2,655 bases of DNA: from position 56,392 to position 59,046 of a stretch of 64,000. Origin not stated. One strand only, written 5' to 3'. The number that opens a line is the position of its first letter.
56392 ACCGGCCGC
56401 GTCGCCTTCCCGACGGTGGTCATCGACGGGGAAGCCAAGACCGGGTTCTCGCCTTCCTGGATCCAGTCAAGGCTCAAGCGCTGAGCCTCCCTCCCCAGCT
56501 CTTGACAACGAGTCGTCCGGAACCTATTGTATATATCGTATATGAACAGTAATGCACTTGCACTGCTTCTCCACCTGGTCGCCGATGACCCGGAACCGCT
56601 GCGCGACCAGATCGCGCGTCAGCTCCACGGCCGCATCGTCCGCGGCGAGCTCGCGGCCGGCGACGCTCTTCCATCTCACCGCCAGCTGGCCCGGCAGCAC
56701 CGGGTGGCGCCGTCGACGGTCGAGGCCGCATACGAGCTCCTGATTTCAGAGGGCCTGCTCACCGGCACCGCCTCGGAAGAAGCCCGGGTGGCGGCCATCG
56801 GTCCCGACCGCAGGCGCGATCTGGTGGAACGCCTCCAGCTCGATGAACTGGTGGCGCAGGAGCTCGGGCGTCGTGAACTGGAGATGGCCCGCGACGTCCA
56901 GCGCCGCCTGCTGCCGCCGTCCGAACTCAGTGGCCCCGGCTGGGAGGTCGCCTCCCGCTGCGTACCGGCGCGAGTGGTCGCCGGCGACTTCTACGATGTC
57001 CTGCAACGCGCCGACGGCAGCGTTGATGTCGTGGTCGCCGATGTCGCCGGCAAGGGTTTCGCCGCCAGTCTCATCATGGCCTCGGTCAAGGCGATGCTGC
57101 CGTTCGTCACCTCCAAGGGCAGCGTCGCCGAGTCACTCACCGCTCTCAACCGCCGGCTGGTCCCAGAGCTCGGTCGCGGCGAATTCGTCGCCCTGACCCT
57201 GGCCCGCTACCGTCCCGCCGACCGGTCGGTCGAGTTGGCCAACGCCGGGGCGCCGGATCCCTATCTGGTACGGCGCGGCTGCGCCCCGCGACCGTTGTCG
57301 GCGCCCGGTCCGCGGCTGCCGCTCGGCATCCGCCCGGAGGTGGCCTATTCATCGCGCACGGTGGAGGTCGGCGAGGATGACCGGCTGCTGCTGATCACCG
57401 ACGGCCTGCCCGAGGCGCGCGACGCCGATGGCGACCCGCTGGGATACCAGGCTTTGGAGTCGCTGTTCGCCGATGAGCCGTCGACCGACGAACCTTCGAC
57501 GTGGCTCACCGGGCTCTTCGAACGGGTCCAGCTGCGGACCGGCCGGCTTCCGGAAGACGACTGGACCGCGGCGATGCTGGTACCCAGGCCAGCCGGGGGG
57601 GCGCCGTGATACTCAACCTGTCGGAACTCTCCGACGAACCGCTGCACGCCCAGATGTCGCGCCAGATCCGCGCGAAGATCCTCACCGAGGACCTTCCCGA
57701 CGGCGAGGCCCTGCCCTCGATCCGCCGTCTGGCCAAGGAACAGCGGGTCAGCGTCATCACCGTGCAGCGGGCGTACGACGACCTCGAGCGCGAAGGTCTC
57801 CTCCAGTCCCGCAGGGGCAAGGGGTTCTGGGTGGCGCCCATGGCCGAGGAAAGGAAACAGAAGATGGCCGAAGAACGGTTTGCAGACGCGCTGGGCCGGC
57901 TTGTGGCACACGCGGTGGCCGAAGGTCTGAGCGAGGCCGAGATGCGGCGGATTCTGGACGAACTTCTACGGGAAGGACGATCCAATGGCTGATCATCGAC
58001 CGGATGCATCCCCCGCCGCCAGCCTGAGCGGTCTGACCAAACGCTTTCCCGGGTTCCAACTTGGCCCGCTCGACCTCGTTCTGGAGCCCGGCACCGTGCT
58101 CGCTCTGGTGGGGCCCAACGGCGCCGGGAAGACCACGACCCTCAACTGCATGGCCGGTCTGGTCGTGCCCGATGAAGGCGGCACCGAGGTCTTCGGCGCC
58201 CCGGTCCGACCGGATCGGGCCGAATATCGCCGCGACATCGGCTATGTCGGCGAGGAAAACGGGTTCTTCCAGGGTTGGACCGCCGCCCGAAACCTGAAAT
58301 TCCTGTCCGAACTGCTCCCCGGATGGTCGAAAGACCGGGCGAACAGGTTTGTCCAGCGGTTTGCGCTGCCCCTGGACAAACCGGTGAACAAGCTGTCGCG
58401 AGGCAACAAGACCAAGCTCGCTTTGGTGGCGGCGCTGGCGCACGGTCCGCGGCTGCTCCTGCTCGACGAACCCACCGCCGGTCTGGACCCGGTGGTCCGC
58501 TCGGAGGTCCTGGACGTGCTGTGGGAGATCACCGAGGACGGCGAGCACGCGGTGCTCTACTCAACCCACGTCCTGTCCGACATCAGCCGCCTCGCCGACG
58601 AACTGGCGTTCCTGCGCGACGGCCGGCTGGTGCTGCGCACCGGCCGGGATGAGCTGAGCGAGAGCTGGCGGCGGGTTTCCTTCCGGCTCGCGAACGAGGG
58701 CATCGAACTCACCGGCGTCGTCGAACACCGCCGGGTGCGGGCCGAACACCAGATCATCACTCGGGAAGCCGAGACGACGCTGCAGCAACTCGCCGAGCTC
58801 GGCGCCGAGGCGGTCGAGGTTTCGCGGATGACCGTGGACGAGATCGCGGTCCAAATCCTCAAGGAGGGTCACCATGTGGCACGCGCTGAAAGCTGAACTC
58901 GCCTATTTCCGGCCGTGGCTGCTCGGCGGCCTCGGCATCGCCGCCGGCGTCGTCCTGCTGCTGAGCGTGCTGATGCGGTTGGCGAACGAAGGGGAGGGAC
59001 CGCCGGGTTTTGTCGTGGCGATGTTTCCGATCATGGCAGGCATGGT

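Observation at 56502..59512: GntR-HTH::PP2C phosphatase fusion heading a tightly coupled YtrA-like/ABC operon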

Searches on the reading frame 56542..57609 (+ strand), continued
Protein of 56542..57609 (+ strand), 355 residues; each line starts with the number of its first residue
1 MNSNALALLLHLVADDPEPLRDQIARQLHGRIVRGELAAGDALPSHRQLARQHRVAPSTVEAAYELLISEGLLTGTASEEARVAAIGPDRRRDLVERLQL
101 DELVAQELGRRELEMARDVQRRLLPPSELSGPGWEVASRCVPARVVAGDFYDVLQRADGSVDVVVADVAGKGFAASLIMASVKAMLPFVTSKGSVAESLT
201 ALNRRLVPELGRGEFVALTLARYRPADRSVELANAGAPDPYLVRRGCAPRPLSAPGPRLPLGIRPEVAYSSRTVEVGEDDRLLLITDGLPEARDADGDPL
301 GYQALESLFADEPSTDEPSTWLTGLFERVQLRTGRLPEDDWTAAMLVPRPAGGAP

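Call 38: fold_search(model_id=the predicted structure, library=pdb)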
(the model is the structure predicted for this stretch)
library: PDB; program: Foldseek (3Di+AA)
matches with E <= 10: 932; with E <= 0.001: 178
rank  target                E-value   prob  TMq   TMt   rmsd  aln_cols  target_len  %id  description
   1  3eq2_B                1.0e-11  1.00  0.52  0.50  10.6       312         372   21  Structure of Hexagonal Crystal form of Pseudomonas aeruginosa RssB (released 2009-10-20)
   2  3eq2_A                2.7e-11  1.00  0.52  0.50   9.0       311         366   21  Structure of Hexagonal Crystal form of Pseudomonas aeruginosa RssB (released 2009-10-20)
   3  3f7a_B                4.6e-11  1.00  0.54  0.51  10.6       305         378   21  Structure of Orthorhombic crystal form of Pseudomonas aeruginosa RssB (released 2009-11-24)
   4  3f7a_A                9.9e-11  1.00  0.51  0.49  10.5       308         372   21  Structure of Orthorhombic crystal form of Pseudomonas aeruginosa RssB (released 2009-11-24)
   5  3f79_B                1.5e-10  1.00  0.47  0.69   5.7       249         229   22  Structure of pseudo-centered cell crystal form of the C-terminal phosphatase domain of P. aeruginosa RssB (released 2009-11-24)
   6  3f79_C                2.7e-10  1.00  0.48  0.70   5.7       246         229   24  Structure of pseudo-centered cell crystal form of the C-terminal phosphatase domain of P. aeruginosa RssB (released 2009-11-24)
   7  3ke6_A                4.2e-10  1.00  0.46  0.47   4.5       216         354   22  The crystal structure of the RsbU and RsbW domains of Rv1364c from Mycobacterium tuberculosis (released 2010-11-10)
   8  3f79_D                5.4e-10  1.00  0.46  0.67   5.8       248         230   23  Structure of pseudo-centered cell crystal form of the C-terminal phosphatase domain of P. aeruginosa RssB (released 2009-11-24)
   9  5mqh                  1.0e-09  1.00  0.43  0.64   5.5       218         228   16  Structure of the Phosphatase Domain of the Cell Fate Determinant SpoIIE from Bacillus subtilis in a crystal form without (released 2017-05-31)
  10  3f79_F                1.0e-09  1.00  0.46  0.66   5.9       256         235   22  Structure of pseudo-centered cell crystal form of the C-terminal phosphatase domain of P. aeruginosa RssB (released 2009-11-24)
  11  3ke6_B                1.1e-09  1.00  0.49  0.50   4.4       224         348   24  The crystal structure of the RsbU and RsbW domains of Rv1364c from Mycobacterium tuberculosis (released 2010-11-10)
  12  3es2_A                1.4e-09  1.00  0.47  0.71   5.1       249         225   22  Structure of the C-terminal phosphatase domain of P. aeruginonsa RssB (released 2009-10-20)
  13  3pu9_A                1.7e-09  1.00  0.47  0.67   4.1       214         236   20  Crystal structure of serine/threonine phosphatase Sphaerobacter thermophilus DSM 20745 (released 2010-12-22)
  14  6k4e_B                1.8e-09  1.00  0.56  0.78   3.6       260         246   20  SiaA-PP2C domain of Pseudomonas aeruginosa (released 2019-06-26)
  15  5ucg_B                2.8e-09  1.00  0.49  0.51   3.2       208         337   20  Structure of the PP2C Phosphatase Domain and a Fragment of the Regulatory Domain of the Cell Fate Determinant SpoIIE f (released 2017-05-31)
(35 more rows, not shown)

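Call 60: search_protein_families(library=padloc, proteins=[window:56542-57609:+], max_evalue=0.001)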
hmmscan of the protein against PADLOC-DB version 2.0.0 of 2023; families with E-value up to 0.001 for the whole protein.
window:56542-57609:+ (355 aa): 0 families

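Call 71: find_encoding_contigs(protein=P0260, flank=5000, max_places=3)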
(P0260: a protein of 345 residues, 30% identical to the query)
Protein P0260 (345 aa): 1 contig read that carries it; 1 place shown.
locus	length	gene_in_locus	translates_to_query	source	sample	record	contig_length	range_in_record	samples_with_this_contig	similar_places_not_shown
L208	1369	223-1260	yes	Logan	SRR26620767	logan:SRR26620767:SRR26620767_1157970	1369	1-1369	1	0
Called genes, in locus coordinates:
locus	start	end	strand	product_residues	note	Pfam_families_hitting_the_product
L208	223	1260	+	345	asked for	PF00392:GntR (weak), PF07228:SpoIIE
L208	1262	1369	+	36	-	?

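Call 72: find_encoding_contigs(protein=P0239, flank=5000, max_places=3)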
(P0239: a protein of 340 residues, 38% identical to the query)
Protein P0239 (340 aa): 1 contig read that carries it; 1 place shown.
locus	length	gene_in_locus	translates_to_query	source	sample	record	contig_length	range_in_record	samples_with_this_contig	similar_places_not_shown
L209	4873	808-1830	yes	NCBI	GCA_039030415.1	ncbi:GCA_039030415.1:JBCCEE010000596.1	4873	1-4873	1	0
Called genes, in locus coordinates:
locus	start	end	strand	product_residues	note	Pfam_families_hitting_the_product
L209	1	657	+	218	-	PF04231:Endonuclease_1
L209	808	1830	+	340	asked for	PF00392:GntR, PF07228:SpoIIE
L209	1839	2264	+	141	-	PF00392:GntR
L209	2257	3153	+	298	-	PF00005:ABC_tran, PF13304:AAA_21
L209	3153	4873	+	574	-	?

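Call 75: search_solved_structures(query=A1, max_evalue=0.001, show_alignments=5)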
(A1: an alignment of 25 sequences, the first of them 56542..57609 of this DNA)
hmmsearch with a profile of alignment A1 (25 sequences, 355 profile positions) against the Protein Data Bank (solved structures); distinct sequences matched with E-value up to 0.001: 21.
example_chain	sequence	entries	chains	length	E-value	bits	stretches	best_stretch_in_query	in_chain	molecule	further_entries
6sbs_A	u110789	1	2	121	1.9e-10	43.8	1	14-112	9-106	Regulatory protein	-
7pq9_AAA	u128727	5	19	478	1.8e-08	37.3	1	10-81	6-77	PLP-dependent aminotransferase family protein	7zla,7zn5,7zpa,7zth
3eq2_A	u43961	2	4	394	3.1e-08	36.5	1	85-290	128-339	Probable two-component response regulator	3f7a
4u0y_A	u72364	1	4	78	4.5e-08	35.9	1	13-75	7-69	HTH-type transcriptional repressor YvoA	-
4r1h_A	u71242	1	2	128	1.2e-07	34.6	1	14-97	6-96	Lmo0741 protein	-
3es2_A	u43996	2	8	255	1.5e-07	34.2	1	112-290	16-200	Probable two-component response regulator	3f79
4u0v_A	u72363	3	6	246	4e-07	32.8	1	14-78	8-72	HTH-type transcriptional repressor YvoA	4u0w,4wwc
2wv0_A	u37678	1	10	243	5e-07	32.5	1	14-78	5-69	HTH-TYPE TRANSCRIPTIONAL REPRESSOR YVOA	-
9jpj_C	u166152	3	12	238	1.1e-06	31.4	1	19-87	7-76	Pyruvate dehydrogenase complex repressor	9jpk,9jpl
3tqn_A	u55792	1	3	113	1.3e-06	31.1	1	15-77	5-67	Transcriptional regulator, GntR family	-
4ham_A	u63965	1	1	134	1.9e-06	30.6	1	15-84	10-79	Lmo2241 protein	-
2du9_A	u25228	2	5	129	2.9e-06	30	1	19-85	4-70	Predicted transcriptional regulators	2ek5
3ke6_A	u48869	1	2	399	1.2e-05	28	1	132-292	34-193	Protein Rv1364c/MT1410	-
3by6_A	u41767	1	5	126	1.5e-05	27.7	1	16-81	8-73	Predicted transcriptional regulator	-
9isw_A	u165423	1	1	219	9.5e-05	25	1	16-125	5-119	Transcriptional regulator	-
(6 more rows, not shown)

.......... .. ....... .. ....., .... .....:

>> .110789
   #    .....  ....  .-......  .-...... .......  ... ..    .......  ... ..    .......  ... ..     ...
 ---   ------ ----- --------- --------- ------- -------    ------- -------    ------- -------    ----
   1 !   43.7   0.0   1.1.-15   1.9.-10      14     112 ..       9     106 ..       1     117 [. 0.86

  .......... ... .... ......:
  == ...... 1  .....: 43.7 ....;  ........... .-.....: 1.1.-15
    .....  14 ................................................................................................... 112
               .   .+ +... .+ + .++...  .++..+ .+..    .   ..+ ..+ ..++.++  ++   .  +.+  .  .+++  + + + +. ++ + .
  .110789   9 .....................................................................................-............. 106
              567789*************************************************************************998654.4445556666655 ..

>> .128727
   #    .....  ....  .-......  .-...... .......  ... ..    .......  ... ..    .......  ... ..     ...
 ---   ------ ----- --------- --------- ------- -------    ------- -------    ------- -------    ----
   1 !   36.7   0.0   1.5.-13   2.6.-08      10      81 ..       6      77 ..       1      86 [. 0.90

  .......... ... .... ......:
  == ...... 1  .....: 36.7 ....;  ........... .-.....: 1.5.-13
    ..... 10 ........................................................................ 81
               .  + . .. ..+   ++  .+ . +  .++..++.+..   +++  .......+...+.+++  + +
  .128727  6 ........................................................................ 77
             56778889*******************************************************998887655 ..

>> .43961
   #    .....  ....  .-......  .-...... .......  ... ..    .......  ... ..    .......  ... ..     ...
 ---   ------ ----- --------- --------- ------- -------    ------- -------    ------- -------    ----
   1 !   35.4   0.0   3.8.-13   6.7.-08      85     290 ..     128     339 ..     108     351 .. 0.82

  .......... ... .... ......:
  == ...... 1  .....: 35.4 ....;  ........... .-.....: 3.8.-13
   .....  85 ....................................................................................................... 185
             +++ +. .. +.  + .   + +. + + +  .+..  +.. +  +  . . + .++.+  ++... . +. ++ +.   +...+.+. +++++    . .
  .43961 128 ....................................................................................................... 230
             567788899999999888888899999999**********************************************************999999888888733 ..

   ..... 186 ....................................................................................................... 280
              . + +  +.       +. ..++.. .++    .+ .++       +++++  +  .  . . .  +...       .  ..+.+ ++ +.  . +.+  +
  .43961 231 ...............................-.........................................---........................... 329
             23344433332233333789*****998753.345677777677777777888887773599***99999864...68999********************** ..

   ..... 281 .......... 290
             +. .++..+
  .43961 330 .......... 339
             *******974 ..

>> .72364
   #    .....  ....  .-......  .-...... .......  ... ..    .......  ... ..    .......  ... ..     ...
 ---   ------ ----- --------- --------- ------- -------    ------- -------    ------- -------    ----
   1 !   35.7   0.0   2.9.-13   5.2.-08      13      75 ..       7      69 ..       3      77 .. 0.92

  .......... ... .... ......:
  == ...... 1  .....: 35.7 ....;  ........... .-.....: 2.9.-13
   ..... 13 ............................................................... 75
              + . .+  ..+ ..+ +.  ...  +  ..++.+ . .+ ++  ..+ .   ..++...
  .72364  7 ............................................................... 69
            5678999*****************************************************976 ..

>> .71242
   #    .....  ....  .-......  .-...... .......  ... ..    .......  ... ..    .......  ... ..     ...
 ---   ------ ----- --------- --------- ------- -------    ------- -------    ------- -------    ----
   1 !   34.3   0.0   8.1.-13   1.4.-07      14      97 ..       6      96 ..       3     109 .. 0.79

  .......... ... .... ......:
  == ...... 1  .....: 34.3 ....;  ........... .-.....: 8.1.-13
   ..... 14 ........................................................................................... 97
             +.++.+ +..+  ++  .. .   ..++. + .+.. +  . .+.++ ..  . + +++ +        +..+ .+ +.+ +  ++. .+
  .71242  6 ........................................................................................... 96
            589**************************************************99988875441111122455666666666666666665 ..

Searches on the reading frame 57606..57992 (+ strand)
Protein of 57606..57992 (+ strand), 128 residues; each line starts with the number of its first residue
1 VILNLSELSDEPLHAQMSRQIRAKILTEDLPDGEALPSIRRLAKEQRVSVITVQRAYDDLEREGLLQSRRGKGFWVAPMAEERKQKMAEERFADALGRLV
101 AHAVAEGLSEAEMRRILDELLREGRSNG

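Call 3: search_protein_families(library=pfam, proteins=[window:57606-57992:+], max_evalue=0.01)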
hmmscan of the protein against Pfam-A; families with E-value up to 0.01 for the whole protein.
window:57606-57992:+ (128 aa): 5 families
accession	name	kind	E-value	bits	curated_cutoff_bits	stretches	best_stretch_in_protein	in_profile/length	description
PF00392.27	GntR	-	1.5e-14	53.8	27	1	16-76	4-64/64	Bacterial regulatory proteins, gntR family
PF13730.12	HTH_36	-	9.3e-06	25.8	25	1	32-66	21-55/55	Helix-turn-helix domain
PF02082.26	Rrf2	-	0.00014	22.4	30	1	33-73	20-62/132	Iron-dependent Transcriptional regulator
PF14502.12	HTH_41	-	0.00057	19.7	25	1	33-72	3-43/48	Helix-turn-helix domain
PF13412.12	HTH_24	-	0.0021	18.1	21.9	0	38-66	19-47/48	Winged helix-turn-helix DNA-binding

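Call 4: search_protein_families(library=ncbifam, proteins=[window:57606-57992:+], max_evalue=0.01)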
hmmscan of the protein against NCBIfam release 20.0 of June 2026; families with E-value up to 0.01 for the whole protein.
window:57606-57992:+ (128 aa): 26 families (the best 25 are shown)
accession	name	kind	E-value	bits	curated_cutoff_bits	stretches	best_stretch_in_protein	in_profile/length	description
NF047563.1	modulin_PmtR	equivalog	1.5e-21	76.7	200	1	4-121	4-121/125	PSM export ABC transporter transcriptional regulator PmtR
NF052282.1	PLP_TF_PdxR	equivalog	1e-20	74.3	320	1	12-87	1-76/448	MocR-like pyridoxine biosynthesis transcription factor PdxR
NF052286.1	ecto_TF_EhuR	exception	5e-19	68.2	480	1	9-123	8-123/458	MocR-like ectoine utilization transcription factor EhuR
NF052281.1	rhizopine_MocR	equivalog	3.3e-17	62.3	650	1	3-91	9-97/479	rhizopine catabolism transcriptional regulator MocR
NF052290.2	MocR_like_YczR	exception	4.9e-15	55.2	487.4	1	9-95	16-104/458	MocR-like transcription factor YczR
NF053730.1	TransRegRv1152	equivalog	3.8e-13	49.4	170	1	4-119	8-117/120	Rv1152 family transcriptional regulator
NF052285.1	GABA_TF_GabR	exception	1.7e-11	43.6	600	1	16-89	3-76/456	MocR-like transcriptional regulator GabR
TIGR02018.2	his_ut_repres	equivalog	1.5e-10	40.9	220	1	14-82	1-69/226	histidine utilization transcriptional repressor HutC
NF007741.0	PRK10421.1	equivalog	5.9e-10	39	311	1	13-101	8-92/262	transcriptional regulator LldR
TIGR02325.1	C_P_lyase_phnF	equivalog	2.1e-09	37.2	156.8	1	14-110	10-105/238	phosphonate metabolism transcriptional regulator PhnF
NF052441.1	TransRegRv0792c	equivalog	3.1e-09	36.5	400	1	12-81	16-86/260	Rv0792c family HTH-type transcriptional regulator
NF012025.0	PRK15481.1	equivalog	4.7e-08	32.1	573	1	19-82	13-76/432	MocR-like B6 salvage transcription factor PtsJ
TIGR02404.1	trehalos_R_Bsub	equivalog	8.1e-08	32.2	211.95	1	16-76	4-64/233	trehalose operon repressor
NF007292.0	PRK09764.1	equivalog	7.1e-07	28.7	281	1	9-77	2-70/240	GntR family transcriptional regulator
NF041547.1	GntR_LSA1692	equivalog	1.3e-06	28.2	275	1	14-78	3-67/233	GntR family transcriptional regulator, LSA1692 subfamily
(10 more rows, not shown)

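Call 60: search_protein_families(library=padloc, proteins=[window:57606-57992:+], max_evalue=0.001)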
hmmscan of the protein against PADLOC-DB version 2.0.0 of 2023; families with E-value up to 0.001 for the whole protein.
window:57606-57992:+ (128 aa): 0 families

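Call 77: search_solved_structures(query=window:57606-57992:+, max_evalue=0.00001)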
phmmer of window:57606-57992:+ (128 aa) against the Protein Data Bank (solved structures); distinct sequences matched with E-value up to 0.00001: 10.
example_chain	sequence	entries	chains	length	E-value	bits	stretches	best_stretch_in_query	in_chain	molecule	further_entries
3neu_A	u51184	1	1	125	7.4e-10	42.3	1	8-110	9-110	Lin1836 protein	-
3by6_A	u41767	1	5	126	8.8e-10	42.1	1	10-122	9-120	Predicted transcriptional regulator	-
4ham_A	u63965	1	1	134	5.6e-09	39.5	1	7-120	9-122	Lmo2241 protein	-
3tqn_A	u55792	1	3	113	1.5e-08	38.1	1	11-88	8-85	Transcriptional regulator, GntR family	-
4r1h_A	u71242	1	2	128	6.9e-07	32.8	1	10-89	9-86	Lmo0741 protein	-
6sbs_A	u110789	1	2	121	7.9e-07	32.6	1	6-114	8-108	Regulatory protein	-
4u0y_A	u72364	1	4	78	1e-06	32.2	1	3-76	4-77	HTH-type transcriptional repressor YvoA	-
4u0v_A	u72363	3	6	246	1.1e-06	32.1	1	3-85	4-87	HTH-type transcriptional repressor YvoA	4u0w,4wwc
2wv0_A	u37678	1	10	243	1.5e-06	31.7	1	3-85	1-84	HTH-TYPE TRANSCRIPTIONAL REPRESSOR YVOA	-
3ic7_A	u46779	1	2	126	1.6e-06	31.6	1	12-122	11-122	Putative transcriptional regulator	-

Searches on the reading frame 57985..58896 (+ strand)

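Call 3: search_protein_families(library=pfam, proteins=[window:57985-58896:+], max_evalue=0.01)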
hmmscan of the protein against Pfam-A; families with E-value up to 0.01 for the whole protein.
window:57985-58896:+ (303 aa): 5 families
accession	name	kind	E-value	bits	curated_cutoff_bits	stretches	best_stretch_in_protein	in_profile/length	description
PF00005.33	ABC_tran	-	3.8e-28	99.3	25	1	28-165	3-137/137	ABC transporter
PF13304.12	AAA_21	-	1.1e-13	52.4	27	2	106-195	185-298/304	AAA domain, putative AbiEii toxin, Type IV TA system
PF02463.25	SMC_N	-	0.0022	17.9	40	0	38-55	26-43/220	RecF/RecN/SMC N terminal domain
PF13476.12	AAA_23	-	0.0035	18.4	27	1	38-57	21-40/201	AAA domain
PF13555.12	AAA_29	-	0.0076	16.4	27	0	38-64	24-50/61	P-loop containing region of AAA domain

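Call 4: search_protein_families(library=ncbifam, proteins=[window:57985-58896:+], max_evalue=0.01)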
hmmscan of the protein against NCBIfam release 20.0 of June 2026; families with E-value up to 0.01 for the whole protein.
window:57985-58896:+ (303 aa): 191 families (the best 25 are shown)
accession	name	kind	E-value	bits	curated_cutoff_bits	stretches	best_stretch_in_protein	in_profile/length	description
NF047565.1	PSM_export_PmtA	equivalog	7e-51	173.2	350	1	22-292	13-280/282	phenol-soluble modulin export ABC transporter ATP-binding protein PmtA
TIGR01188.1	drrA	subfamily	8.1e-43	146.8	312.45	1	29-287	12-258/302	daunorubicin resistance ABC transporter, ATP-binding protein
NF033858.1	ABC2_perm_RbbA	equivalog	3.3e-33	114.7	1050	1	9-230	264-490/909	ribosome-associated ATPase/putative transporter RbbA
TIGR03864.1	PQQ_ABC_ATP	hypoth_equivalog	6.8e-33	114.1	302.25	1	26-226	17-221/236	ABC transporter, ATP-binding subunit, PQQ-dependent alcohol dehydrogenase system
TIGR03522.1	GldA_ABC_ATP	equivalog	6.2e-32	111.2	402.6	1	31-279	23-275/301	gliding motility-associated ABC transporter ATP-binding subunit GldA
TIGR02142.1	modC_ABC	equivalog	1.7e-30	106.5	285.05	1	20-254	8-244/353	molybdenum ABC transporter ATP-binding protein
TIGR03740.1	galliderm_ABC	subfamily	5.4e-29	101.5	309.75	1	28-219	18-206/223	lantibiotic protection ABC transporter ATP-binding subunit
TIGR04521.1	ECF_ATPase_2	equivalog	9.3e-28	97.1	330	1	29-261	24-265/279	energy-coupling factor transporter ATPase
TIGR03410.1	urea_trans_UrtE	equivalog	4.6e-27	95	285.8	1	29-226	19-221/230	urea ABC transporter ATP-binding subunit UrtE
NF010060.0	PRK13537.1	equivalog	5.6e-27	94.4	521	1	27-223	32-232/314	nodulation factor ABC transporter ATP-binding protein NodI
TIGR02857.1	CydD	equivalog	1.2e-26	93.8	435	1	10-202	320-522/529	thiol reductant ABC exporter subunit CydD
TIGR00968.1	3a0106s01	subfamily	2.4e-25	89.4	342.75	1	16-224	5-218/237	sulfate ABC transporter ATP-binding protein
NF047568.1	PSM_export_PmtC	equivalog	4.6e-25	88.7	375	1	29-217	19-200/290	phenol-soluble modulin export ABC transporter ATP-binding protein PmtC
NF047930.1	ABC_ATP_B6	equivalog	6.1e-25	87.8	670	1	12-290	3-290/510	putative B6 ABC transporter ATP-binding protein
NF008355.0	PRK11144.1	equivalog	1.2e-24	87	434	1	33-249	21-238/353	molybdenum ABC transporter ATP-binding protein ModC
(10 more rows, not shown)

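Call 60: search_protein_families(library=padloc, proteins=[window:57985-58896:+], max_evalue=0.001)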
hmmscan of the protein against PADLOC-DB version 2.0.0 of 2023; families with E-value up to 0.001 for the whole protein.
window:57985-58896:+ (303 aa): 18 families
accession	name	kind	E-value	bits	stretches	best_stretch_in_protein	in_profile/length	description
PDLC04135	mad3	-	2.8e-24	84.4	2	129-212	256-339/374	mads_3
PDLC02980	AriA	-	5.7e-14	50.8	1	99-195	178-298/304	-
PDLC04140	mad8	-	3.9e-08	31.2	1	26-58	17-49/314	mads_8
PDLC02914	ATPase-Toprim_I-B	-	2.4e-07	28.3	1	145-211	193-260/443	-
PDLC04149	HEC-04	-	1.7e-05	21.6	0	38-57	49-68/494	-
PDLC00271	PtuA1|PtuA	-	1.9e-05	22.4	0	29-58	17-45/421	AAA ATPase domain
PDLC04242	PDC-M01A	-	4.1e-05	20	0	136-215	403-488/566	-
PDLC04176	HEC-01A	-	4.6e-05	20.9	0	135-203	254-324/371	-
PDLC02358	Old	-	0.00012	19.1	0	154-195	284-324/578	Old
PDLC04235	PDC-M01A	-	0.00015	18.8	0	36-67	186-217/510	-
PDLC04541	PDC-M25A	-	0.00036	17.7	0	36-56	21-41/380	-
PDLC00096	GajA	-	0.00036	17.4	0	28-56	17-44/630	AAA ATPase domain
PDLC00090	GajA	-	0.00039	17.3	0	32-59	22-47/659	AAA ATPase domain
PDLC04164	AriA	-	0.0004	18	0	40-62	31-53/253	-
PDLC04213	HEC-02A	-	0.00055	17.6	0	150-195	228-271/337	-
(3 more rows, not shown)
